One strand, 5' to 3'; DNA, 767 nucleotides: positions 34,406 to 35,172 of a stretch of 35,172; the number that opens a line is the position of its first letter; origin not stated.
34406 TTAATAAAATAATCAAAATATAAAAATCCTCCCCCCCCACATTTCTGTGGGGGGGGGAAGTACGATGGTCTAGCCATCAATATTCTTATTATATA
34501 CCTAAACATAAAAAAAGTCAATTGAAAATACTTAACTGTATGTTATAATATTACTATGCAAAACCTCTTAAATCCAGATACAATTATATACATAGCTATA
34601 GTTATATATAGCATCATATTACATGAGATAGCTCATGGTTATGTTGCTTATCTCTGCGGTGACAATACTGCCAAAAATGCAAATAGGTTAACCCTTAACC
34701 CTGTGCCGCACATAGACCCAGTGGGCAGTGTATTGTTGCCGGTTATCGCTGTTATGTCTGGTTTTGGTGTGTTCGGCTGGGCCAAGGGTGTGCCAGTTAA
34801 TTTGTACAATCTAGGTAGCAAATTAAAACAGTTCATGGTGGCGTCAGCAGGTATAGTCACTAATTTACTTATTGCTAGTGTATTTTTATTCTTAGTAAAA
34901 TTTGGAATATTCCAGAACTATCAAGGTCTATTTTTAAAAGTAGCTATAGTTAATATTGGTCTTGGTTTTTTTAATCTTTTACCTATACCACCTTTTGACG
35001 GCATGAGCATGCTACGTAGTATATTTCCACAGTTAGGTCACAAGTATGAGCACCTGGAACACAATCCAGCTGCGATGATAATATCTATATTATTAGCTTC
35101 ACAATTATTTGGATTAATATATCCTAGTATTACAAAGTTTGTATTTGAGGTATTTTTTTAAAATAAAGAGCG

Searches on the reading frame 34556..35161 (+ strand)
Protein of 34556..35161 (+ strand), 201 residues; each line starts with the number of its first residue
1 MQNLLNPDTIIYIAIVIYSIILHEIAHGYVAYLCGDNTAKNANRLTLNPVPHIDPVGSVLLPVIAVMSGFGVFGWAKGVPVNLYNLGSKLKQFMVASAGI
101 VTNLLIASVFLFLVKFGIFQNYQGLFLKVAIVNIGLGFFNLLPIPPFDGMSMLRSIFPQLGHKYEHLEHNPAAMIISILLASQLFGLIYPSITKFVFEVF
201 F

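Call 30: search_protein_families(library=pfam, proteins=[window:34556-35161:+], max_evalue=0.001)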
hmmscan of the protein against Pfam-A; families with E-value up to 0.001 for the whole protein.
window:34556-35161:+ (201 aa): 1 family
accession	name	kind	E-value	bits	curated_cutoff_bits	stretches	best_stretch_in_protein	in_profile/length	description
PF02163.28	Peptidase_M50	-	3.9e-14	52.9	27.2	1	123-180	160-217/221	Peptidase family M50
